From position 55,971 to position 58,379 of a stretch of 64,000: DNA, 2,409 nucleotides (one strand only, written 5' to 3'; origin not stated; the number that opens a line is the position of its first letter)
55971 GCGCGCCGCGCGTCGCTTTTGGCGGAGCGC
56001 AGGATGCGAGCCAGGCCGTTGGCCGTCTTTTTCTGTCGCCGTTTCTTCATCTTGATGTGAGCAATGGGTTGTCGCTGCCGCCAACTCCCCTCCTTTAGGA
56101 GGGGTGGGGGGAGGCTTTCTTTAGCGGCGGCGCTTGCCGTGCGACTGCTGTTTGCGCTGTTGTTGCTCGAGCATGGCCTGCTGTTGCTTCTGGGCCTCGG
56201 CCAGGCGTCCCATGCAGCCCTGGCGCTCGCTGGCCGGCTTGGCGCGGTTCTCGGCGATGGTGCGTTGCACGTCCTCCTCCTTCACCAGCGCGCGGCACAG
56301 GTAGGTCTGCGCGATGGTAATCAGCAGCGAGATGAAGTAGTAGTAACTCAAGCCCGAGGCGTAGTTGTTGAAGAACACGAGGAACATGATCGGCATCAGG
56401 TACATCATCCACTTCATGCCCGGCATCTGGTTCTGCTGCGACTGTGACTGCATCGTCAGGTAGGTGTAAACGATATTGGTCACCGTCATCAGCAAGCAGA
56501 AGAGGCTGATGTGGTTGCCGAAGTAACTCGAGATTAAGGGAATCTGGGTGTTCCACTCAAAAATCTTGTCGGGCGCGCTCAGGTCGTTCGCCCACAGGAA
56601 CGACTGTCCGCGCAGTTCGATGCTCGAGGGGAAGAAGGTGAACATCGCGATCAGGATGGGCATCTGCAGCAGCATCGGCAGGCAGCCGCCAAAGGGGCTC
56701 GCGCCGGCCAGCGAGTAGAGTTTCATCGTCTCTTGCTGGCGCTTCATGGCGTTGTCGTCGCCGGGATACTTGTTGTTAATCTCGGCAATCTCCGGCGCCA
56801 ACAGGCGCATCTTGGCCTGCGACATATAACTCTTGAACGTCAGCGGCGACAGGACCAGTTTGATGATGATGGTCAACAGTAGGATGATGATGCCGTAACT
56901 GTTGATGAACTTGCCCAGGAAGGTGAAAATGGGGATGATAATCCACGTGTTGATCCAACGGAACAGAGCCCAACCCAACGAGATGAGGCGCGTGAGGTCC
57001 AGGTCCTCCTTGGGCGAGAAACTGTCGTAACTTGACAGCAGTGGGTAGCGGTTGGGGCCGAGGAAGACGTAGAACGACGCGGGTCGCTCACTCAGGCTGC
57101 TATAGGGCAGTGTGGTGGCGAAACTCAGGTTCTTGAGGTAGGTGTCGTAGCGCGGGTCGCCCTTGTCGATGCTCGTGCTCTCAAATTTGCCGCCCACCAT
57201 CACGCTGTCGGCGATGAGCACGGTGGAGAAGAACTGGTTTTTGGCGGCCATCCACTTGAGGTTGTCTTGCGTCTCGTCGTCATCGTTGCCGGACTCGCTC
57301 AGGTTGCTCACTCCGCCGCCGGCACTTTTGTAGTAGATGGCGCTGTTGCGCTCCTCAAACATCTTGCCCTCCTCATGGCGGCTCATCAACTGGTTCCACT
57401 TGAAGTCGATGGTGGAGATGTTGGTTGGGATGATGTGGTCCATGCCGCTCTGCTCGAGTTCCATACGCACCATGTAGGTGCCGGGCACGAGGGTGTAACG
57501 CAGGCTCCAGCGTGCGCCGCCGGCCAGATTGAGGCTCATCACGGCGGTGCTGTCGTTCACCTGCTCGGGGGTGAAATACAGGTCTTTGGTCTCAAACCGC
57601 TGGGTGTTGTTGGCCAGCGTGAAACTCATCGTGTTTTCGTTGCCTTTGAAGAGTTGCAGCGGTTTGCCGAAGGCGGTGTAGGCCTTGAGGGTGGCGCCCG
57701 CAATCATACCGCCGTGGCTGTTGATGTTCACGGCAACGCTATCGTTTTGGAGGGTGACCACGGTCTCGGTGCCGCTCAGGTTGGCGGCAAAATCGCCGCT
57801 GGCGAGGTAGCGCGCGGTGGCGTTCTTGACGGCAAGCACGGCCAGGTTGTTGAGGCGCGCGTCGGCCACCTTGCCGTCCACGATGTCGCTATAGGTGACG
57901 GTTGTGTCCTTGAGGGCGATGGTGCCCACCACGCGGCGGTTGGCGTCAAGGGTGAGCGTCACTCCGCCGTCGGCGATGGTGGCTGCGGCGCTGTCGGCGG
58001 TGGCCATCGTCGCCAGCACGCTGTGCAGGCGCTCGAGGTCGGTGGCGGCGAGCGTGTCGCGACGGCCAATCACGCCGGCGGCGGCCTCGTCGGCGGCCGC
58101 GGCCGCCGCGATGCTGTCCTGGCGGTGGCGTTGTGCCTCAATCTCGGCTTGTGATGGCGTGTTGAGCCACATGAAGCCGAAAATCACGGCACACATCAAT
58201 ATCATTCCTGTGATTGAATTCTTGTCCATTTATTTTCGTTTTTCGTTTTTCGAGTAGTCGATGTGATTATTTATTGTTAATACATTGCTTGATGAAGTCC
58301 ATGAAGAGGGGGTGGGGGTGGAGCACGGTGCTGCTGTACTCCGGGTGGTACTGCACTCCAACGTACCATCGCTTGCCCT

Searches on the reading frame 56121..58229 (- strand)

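Call 75: search_protein_families(library=pfam, proteins=[window:56121-58229:-], max_evalue=0.0001)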
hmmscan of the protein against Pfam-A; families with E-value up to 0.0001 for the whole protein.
window:56121-58229:- (702 aa): 2 families
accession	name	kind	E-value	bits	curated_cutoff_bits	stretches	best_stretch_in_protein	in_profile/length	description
PF02096.25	60KD_IMP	-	6e-53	179.6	35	1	445-646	1-162/163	60Kd inner membrane protein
PF14849.12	YidC_periplas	-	1e-18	68.7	24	1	158-430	2-280/283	YidC periplasmic domain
